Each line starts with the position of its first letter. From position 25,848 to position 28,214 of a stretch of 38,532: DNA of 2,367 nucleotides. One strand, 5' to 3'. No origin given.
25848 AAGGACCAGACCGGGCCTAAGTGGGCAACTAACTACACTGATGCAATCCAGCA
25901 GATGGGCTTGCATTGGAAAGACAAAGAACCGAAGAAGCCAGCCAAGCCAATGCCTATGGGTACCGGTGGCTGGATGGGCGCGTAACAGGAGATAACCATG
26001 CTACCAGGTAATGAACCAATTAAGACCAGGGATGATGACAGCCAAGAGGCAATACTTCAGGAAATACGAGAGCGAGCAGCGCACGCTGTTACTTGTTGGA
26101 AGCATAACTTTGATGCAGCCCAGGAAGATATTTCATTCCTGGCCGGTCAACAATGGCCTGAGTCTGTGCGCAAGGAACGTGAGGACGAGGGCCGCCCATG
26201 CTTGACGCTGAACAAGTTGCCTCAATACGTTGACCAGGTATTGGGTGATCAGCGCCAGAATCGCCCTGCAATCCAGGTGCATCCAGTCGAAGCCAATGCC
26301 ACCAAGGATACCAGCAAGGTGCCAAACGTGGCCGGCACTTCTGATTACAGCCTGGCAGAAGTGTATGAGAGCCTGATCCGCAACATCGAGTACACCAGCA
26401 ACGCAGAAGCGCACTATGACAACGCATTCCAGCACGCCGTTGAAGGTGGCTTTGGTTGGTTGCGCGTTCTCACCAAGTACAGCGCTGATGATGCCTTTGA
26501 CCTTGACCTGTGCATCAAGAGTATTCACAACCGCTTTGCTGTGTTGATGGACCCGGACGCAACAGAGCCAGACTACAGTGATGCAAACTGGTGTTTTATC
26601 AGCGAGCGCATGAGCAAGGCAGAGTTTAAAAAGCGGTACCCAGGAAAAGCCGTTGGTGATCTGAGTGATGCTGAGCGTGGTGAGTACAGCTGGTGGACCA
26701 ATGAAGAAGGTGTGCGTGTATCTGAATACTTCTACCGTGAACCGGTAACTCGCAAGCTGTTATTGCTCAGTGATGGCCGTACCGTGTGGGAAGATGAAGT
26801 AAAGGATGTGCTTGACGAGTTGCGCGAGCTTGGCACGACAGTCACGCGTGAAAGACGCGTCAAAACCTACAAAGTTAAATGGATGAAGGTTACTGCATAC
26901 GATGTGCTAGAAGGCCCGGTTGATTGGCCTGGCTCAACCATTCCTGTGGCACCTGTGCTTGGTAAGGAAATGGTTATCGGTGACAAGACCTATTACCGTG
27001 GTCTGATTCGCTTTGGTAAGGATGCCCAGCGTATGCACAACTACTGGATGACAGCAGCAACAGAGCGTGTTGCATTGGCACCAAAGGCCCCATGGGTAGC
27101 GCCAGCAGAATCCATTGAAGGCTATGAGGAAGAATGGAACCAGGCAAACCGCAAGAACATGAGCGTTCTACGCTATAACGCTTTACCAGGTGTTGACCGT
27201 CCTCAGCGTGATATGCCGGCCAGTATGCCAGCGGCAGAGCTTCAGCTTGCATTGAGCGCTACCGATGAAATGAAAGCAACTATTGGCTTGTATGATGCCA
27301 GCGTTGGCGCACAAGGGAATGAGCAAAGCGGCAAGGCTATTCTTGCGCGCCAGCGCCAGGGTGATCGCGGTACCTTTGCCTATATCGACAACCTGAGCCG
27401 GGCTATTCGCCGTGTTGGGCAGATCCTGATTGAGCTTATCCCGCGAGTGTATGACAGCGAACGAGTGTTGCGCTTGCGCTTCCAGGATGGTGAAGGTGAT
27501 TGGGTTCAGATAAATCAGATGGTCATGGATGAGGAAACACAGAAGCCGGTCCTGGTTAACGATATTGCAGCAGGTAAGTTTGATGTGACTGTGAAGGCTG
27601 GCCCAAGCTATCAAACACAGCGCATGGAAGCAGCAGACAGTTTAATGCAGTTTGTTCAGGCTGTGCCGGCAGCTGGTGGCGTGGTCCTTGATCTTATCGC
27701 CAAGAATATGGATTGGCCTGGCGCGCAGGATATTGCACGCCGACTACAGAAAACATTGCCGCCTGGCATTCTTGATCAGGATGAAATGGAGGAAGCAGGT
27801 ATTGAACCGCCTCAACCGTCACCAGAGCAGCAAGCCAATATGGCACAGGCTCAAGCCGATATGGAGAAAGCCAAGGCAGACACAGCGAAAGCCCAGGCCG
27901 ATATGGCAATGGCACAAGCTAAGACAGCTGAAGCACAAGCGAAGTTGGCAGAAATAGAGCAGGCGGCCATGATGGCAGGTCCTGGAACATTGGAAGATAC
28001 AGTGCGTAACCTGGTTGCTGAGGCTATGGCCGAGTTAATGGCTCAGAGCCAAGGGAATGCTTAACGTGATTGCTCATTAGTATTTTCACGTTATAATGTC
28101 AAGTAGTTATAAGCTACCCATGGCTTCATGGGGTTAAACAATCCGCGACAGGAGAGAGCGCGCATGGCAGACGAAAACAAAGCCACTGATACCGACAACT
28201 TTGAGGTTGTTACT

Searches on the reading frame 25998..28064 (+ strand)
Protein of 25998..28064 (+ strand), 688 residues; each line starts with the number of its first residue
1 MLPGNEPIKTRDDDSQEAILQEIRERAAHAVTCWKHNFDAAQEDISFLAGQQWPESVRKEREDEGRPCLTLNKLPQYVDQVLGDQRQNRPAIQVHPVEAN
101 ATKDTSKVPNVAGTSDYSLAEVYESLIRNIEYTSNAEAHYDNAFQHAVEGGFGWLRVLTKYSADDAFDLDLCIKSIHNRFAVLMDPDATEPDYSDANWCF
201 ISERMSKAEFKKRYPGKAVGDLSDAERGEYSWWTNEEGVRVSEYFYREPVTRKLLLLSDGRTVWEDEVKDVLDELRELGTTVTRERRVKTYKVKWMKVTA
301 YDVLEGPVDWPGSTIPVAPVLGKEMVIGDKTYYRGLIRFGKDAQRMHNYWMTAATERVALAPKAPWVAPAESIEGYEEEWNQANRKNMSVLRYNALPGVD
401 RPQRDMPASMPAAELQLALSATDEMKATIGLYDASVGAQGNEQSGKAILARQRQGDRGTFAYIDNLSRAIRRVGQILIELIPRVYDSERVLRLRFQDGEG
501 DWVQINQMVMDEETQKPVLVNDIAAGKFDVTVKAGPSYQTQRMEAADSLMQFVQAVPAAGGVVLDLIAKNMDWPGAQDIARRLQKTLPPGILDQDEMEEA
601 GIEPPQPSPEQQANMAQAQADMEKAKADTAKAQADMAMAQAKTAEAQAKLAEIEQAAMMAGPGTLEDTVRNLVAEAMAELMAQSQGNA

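Call 40: find_related_loci(query=window:25998-28064:+, collection=viral_contigs, flank=10000)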
Query window:25998-28064:+ (688 aa) in viral_contigs; peptide patterns used: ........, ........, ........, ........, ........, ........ (x = any residue, [..] = any of these).
39 stretches matched a pattern; 35 encode a relative of the query (tblastn E <= 1e-3); 33 distinct loci.
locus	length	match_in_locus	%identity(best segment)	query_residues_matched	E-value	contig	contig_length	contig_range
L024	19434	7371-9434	99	1-688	0e+0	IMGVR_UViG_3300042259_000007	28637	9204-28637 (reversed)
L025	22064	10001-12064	99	1-688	0e+0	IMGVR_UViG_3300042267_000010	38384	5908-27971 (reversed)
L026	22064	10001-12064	99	1-688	0e+0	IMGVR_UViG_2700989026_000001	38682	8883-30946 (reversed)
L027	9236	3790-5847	99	1-686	0e+0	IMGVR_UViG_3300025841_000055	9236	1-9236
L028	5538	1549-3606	99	1-686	0e+0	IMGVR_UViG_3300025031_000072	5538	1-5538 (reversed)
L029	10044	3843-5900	98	1-686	0e+0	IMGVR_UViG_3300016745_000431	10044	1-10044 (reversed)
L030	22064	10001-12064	99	1-688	0e+0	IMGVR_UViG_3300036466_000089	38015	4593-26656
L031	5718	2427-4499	79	1-683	0e+0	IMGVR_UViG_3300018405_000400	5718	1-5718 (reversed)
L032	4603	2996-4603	99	1-536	0e+0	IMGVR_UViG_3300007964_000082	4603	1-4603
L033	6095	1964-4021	75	1-685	0e+0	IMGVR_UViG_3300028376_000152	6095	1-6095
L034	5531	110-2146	75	1-685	0e+0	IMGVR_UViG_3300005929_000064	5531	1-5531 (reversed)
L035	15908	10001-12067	76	1-685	0e+0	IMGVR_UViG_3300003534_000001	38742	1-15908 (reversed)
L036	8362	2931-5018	76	1-685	0e+0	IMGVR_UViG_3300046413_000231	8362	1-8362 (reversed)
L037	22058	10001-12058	98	1-686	0e+0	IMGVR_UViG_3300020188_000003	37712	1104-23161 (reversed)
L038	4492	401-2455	63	1-681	0e+0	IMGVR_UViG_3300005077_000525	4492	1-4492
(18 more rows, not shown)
